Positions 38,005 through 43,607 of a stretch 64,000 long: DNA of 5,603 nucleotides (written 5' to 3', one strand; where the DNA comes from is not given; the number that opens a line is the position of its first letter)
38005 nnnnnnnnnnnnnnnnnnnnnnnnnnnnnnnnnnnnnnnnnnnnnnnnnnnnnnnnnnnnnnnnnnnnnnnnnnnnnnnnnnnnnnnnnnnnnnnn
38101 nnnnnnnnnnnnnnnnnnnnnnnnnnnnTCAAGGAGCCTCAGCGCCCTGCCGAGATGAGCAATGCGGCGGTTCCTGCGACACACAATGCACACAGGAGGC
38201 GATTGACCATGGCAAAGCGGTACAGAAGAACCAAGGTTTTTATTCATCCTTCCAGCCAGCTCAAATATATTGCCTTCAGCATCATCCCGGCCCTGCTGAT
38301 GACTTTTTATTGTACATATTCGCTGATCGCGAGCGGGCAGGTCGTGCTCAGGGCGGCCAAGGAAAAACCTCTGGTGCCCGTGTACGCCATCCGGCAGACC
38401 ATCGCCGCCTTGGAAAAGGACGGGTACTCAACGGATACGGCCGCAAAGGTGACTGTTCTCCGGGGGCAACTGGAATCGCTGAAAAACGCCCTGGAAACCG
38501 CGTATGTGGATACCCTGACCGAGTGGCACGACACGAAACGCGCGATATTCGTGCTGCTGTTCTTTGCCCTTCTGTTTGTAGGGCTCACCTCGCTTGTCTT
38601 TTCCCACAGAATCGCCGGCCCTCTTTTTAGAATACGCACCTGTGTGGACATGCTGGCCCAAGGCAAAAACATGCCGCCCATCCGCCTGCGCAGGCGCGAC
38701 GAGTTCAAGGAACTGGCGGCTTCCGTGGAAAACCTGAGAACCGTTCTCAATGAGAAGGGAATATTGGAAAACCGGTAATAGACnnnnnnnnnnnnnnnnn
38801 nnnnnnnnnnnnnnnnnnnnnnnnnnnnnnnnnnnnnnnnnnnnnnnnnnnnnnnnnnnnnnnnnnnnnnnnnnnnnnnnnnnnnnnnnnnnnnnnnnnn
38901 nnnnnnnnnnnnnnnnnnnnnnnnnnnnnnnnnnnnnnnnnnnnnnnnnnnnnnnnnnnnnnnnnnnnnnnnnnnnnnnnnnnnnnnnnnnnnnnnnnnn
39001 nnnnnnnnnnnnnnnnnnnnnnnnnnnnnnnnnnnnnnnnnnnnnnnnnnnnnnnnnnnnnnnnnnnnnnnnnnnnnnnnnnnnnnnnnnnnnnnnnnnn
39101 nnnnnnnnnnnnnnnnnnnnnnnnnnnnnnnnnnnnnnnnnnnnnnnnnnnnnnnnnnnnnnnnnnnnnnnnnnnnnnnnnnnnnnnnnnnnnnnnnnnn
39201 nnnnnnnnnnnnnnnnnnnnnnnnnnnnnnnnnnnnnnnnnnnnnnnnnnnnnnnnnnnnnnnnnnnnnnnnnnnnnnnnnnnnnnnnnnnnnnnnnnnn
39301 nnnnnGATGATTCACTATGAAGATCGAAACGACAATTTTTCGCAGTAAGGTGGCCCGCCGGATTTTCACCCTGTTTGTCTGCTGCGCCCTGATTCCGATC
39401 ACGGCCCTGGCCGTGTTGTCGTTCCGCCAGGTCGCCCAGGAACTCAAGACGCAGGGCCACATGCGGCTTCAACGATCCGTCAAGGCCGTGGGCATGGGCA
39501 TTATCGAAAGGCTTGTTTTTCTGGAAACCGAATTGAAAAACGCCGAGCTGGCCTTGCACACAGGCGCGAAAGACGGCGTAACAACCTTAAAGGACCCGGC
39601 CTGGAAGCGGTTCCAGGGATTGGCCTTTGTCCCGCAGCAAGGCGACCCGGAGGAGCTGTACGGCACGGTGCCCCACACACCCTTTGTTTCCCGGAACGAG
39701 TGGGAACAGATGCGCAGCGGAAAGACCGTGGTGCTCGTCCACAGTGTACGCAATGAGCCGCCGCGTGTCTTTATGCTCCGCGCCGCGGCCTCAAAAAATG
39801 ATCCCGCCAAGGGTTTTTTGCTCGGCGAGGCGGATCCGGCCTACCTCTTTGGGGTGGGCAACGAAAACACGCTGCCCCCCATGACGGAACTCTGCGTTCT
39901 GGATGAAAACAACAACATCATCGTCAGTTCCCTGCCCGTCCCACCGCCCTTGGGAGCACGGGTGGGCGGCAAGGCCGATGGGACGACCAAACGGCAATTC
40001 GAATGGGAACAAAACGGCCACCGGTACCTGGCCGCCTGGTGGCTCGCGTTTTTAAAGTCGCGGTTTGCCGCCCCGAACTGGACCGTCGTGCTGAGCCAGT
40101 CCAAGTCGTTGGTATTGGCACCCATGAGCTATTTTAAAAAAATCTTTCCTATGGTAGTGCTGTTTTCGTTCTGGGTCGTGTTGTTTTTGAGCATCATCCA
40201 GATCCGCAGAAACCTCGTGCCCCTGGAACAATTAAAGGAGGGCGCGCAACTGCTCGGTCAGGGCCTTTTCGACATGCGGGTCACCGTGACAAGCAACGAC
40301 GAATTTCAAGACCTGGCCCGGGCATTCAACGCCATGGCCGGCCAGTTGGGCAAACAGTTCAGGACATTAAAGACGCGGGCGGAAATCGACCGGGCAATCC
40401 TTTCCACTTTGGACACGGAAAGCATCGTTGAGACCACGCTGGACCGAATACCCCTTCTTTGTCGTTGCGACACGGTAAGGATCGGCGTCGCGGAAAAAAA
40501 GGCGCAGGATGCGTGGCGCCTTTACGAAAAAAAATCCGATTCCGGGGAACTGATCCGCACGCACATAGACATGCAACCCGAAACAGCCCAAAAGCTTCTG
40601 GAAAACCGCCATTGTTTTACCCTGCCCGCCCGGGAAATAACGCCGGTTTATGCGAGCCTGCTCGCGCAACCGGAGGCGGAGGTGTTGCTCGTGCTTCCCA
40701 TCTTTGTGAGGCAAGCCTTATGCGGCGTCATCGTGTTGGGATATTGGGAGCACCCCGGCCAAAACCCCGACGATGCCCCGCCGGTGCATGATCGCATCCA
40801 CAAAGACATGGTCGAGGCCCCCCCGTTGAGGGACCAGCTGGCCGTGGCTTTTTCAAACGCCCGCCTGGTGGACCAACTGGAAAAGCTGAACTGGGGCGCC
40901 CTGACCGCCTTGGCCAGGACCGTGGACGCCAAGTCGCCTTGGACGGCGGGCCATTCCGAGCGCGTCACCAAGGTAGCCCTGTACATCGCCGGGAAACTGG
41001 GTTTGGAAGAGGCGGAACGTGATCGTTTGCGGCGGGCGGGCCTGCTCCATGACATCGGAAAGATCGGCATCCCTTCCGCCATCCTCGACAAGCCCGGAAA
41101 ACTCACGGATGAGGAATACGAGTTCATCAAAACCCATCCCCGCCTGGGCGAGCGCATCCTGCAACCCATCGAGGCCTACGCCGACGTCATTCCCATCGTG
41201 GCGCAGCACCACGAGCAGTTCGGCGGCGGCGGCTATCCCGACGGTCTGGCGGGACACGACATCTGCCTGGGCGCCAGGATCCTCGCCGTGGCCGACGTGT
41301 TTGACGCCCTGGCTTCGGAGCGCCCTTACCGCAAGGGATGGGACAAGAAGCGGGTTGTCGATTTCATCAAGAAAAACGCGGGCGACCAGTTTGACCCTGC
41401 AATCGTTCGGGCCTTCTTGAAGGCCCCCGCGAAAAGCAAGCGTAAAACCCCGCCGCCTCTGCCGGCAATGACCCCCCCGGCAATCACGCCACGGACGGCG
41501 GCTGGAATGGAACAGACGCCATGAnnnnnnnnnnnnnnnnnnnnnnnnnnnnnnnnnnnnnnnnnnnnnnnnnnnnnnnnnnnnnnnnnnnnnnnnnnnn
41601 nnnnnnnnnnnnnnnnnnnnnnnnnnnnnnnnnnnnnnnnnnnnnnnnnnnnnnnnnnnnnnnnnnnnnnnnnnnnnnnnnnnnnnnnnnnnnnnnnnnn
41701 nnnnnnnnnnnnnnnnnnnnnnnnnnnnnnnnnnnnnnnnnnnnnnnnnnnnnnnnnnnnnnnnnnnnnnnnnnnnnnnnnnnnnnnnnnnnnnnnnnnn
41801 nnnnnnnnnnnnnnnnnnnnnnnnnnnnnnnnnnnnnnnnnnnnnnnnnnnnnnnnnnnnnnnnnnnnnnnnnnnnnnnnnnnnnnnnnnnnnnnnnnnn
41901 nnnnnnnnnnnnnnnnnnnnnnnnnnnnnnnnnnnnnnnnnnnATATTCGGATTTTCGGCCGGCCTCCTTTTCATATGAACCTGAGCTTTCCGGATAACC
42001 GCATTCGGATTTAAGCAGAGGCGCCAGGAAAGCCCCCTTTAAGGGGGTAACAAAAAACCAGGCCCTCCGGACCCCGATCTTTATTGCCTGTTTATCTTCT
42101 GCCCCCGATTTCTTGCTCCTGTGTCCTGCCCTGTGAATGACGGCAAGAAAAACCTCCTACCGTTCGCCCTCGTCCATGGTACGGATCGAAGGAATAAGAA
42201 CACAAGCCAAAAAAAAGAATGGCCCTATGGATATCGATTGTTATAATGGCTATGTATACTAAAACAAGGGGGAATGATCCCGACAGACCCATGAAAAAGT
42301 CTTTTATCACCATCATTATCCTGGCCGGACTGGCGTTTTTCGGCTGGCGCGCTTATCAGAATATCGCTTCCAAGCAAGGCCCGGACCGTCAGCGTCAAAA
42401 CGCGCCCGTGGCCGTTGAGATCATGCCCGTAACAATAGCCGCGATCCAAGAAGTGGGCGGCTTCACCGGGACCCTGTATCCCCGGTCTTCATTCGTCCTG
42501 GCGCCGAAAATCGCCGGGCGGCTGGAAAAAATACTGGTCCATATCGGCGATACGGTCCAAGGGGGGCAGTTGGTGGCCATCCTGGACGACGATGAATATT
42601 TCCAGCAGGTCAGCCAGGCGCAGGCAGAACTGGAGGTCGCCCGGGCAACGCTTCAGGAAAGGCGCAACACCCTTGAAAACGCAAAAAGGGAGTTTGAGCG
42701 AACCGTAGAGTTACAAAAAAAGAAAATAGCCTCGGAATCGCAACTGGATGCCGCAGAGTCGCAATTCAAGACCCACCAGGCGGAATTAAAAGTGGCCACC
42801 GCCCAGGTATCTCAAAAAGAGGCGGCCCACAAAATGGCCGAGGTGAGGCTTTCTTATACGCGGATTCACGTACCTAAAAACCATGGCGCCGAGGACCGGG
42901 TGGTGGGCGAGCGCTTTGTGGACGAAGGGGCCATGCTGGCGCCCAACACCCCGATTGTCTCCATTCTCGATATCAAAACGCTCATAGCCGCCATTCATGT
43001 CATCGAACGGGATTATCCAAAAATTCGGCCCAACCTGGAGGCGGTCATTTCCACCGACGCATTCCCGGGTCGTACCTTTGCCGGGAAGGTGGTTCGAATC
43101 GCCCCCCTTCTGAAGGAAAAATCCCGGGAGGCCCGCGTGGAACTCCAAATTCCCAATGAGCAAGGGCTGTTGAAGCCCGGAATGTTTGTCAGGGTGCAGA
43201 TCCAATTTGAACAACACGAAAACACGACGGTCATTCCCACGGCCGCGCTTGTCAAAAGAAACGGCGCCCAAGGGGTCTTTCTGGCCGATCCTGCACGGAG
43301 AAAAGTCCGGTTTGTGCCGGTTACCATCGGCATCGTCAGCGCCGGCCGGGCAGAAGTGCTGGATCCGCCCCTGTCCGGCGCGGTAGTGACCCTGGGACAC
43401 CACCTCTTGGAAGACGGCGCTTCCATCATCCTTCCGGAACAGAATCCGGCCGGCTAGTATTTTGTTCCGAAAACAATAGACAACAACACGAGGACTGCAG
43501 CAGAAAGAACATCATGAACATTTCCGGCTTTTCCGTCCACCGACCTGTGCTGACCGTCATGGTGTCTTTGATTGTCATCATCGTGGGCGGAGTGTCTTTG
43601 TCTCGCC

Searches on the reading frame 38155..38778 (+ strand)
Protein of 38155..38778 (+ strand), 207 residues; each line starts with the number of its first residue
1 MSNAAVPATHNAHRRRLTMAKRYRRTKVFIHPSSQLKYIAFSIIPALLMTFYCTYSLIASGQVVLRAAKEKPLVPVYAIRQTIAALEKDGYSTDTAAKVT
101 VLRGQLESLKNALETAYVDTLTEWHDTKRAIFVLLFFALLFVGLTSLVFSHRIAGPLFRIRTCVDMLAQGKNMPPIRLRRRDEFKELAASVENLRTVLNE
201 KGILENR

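Call 3: search_protein_families(library=pfam, proteins=[window:38155-38778:+], max_evalue=0.01)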
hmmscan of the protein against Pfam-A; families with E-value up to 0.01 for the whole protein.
window:38155-38778:+ (207 aa): 1 family
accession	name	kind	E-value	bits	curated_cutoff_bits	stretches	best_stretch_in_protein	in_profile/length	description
PF00672.30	HAMP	-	0.0035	18.1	25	1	149-199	2-52/53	HAMP domain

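Call 4: search_protein_families(library=ncbifam, proteins=[window:38155-38778:+], max_evalue=0.01)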
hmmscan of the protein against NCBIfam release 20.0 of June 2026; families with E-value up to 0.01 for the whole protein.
window:38155-38778:+ (207 aa): 4 families
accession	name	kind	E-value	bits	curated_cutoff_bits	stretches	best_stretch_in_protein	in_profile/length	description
NF008312.0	PRK11100.1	equivalog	0.0023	16.8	356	1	127-205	180-257/477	two-component system sensor histidine kinase CreC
NF012163.2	BaeS_SmeS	equivalog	0.0034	16.4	500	1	125-200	160-235/457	sensor histidine kinase efflux regulator BaeS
NF058645.1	MCPCtpMPsAe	equivalog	0.0049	15.7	900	1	122-192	198-270/558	methyl-accepting chemotaxis protein CtpM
NF038263.1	prot_phos_SiaA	equivalog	0.008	14.7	700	0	129-194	311-375/658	biofilm regulation protein phosphatase SiaA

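Call 78: search_solved_structures(query=window:38155-38778:+, max_evalue=1)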
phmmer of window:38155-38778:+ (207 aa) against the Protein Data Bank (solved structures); distinct sequences matched with E-value up to 1: 7.
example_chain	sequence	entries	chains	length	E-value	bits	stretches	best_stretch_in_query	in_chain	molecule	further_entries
3zrw_B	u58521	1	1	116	0.099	15.7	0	152-201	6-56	AF1503 PROTEIN, OSMOLARITY SENSOR PROTEIN ENVZ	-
3zrw_A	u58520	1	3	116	0.13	15.3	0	152-200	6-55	AF1503 PROTEIN, OSMOLARITY SENSOR PROTEIN ENVZ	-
2lfr_A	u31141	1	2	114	0.45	13.5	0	152-200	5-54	HAMP domain-containing protein, Osmolarity sensor protein EnzV chimera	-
3zcc_A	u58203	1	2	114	0.47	13.5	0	153-200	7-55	HAMP, OSMOLARITY SENSOR PROTEIN ENVZ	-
2lfs_A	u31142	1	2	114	0.61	13.1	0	152-200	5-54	HAMP domain-containing protein, Osmolarity sensor protein EnzV chimera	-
3zrv_A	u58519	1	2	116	0.65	13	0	153-200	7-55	HAMP, OSMOLARITY SENSOR PROTEIN ENVZ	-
3zrx_A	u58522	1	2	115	0.66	13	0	153-200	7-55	AF1503 PROTEIN, OSMOLARITY SENSOR PROTEIN ENVZ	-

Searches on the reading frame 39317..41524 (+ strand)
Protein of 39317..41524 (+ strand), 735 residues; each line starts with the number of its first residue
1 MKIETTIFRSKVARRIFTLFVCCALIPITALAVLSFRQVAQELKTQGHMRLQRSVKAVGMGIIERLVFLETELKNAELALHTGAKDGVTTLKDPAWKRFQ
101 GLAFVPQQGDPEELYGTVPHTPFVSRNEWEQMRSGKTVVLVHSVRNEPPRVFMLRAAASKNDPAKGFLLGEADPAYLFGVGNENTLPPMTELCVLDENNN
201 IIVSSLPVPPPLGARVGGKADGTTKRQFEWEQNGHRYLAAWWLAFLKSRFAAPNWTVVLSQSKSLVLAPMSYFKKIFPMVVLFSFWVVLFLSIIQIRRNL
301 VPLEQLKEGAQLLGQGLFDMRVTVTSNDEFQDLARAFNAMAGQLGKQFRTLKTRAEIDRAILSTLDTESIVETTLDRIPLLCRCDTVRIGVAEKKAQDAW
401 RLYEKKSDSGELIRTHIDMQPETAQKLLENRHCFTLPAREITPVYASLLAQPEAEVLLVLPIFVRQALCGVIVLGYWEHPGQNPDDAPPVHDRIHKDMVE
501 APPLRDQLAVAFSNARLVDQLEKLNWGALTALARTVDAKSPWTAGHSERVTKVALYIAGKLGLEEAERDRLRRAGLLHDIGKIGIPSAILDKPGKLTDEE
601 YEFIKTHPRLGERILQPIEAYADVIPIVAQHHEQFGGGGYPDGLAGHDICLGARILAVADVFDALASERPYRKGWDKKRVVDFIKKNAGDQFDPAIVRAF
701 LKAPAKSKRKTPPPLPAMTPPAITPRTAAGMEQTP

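Call 3: search_protein_families(library=pfam, proteins=[window:39317-41524:+], max_evalue=0.01)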
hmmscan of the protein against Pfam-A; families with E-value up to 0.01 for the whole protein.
window:39317-41524:+ (735 aa): 4 families
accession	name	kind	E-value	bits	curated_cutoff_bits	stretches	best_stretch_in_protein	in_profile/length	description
PF13487.12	HD_5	-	3.6e-43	147.7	27.2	1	532-696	3-170/170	HD domain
PF01966.28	HD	-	1.3e-21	77.5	22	1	544-664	2-115/116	HD domain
PF00672.30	HAMP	-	8.7e-10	39.2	25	1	300-344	7-51/53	HAMP domain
PF08668.18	HDOD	-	0.00029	20.8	22.9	1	536-598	90-148/196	HDOD domain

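Call 4: search_protein_families(library=ncbifam, proteins=[window:39317-41524:+], max_evalue=0.01)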
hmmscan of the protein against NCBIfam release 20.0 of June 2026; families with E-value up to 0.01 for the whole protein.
window:39317-41524:+ (735 aa): 24 families
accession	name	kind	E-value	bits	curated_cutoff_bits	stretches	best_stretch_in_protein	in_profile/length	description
NF053512.1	nitric_RR_NosR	exception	1.6e-39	136.2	400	1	529-710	178-360/422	response regulator c-di-GMP phosphodiesterase, NosR family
TIGR00277.1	HDIG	domain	5.2e-10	39.1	27.6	1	541-634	3-84/84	HDIG domain-containing metalloprotein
NF033092.0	HK_WalK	equivalog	2.5e-08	33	725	1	260-350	162-252/594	cell wall metabolism sensor histidine kinase WalK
NF008184.0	PRK10935.1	equivalog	4.8e-08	32.1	553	1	282-354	158-232/565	nitrate/nitrite two-component system sensor histidine kinase NarQ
NF038263.1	prot_phos_SiaA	equivalog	5.1e-08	31.9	700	1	277-355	313-390/658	biofilm regulation protein phosphatase SiaA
NF040691.1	MtrAB_MtrB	equivalog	4.5e-07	29.3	450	1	289-363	202-276/507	MtrAB system histidine kinase MtrB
TIGR01386.1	cztS_silS_copS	subfamily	1.5e-06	27.5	292.55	1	229-352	119-242/457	heavy metal sensor histidine kinase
NF012163.2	BaeS_SmeS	equivalog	2.5e-06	26.7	500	1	276-347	165-236/457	sensor histidine kinase efflux regulator BaeS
NF007837.0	PRK10549.1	equivalog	3.1e-06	26.2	603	1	279-347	168-236/466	envelope stress sensor histidine kinase BaeS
NF007896.0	PRK10600.1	equivalog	2.7e-05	23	578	1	281-356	160-235/598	nitrate/nitrite two-component system sensor histidine kinase NarX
TIGR03319.1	RNase_Y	equivalog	4.2e-05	22.2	454.35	1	546-634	333-403/514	ribonuclease Y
NF038389.1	ArsS_fam_HK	equivalog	5.4e-05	22.8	250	1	275-344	130-199/403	ArsS family sensor histidine kinase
NF053592.1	HK_near_YfiR_like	equivalog_domain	6.9e-05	22.5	194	1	256-345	133-222/223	sensor histidine kinase, YfiR-like protein-associated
NF041210.1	his_kin_PieS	equivalog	0.00019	20.5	850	1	279-349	171-241/474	two component system sensor histidine kinase PieS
TIGR02621.3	cas3_GSU0051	exception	0.00031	19.7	400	1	545-582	673-710/854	type I-G CRISPR-associated helicase/endonuclease Cas3g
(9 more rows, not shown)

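Call 74: search_solved_structures(query=window:39317-41524:+, max_evalue=0.001)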
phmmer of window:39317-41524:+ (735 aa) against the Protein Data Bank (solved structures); distinct sequences matched with E-value up to 0.001: 6.
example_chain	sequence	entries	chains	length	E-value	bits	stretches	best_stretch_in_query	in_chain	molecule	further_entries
5z7c_A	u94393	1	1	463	2e-43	151.8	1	529-700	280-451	3'3'-cGAMP-specific phosphodiesterase 3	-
4mcw_A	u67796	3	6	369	1.9e-39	138.6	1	511-702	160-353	Metal dependent phosphohydrolase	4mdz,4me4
9rbz_A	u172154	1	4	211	1.3e-26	96.2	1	522-703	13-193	HD domain/sensory box protein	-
9rc0_A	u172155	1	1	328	3.4e-26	94.8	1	522-703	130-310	HD domain/sensory box protein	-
4r8z_A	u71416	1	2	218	8.1e-23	83.7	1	520-702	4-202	Cyclic di-GMP phosphodiesterase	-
3tm8_A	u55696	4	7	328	8.3e-07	30.8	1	536-687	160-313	Uncharacterized protein | Uncharacterized protein Bd1817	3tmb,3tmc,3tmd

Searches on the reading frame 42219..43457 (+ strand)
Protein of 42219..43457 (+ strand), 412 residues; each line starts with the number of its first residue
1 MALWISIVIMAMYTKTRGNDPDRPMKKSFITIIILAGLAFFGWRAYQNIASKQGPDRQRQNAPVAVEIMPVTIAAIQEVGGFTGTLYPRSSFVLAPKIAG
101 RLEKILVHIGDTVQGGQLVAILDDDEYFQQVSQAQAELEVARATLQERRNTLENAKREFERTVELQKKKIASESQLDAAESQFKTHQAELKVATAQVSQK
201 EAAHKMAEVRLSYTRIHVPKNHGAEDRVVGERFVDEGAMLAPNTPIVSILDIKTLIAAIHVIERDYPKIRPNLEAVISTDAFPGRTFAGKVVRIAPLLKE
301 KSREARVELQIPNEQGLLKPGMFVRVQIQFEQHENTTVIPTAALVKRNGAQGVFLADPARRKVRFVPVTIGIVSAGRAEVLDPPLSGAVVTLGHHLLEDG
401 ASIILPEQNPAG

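Call 3: search_protein_families(library=pfam, proteins=[window:42219-43457:+], max_evalue=0.01)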
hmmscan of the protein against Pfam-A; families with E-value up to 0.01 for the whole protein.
window:42219-43457:+ (412 aa): 5 families
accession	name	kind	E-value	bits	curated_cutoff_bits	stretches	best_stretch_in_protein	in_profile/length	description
PF16576.10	HlyD_D23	-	1.5e-25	90.2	30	1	93-324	21-214/214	Barrel-sandwich domain of CusB or HlyD membrane-fusion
PF13437.12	HlyD_3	-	6.5e-12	46.6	22.2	1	228-321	9-106/106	HlyD family secretion protein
PF13533.13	Biotin_lipoyl_2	-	0.0009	19.5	29.8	1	94-123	3-32/32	Biotin-lipoyl like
PF13567.11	DUF4131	-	0.0068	16.5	31.6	0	7-67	17-70/165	Domain of unknown function (DUF4131)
PF09762.14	CCDC93_CC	-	0.0078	15.7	30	0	124-211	100-187/429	CCDC93 coiled-coil domain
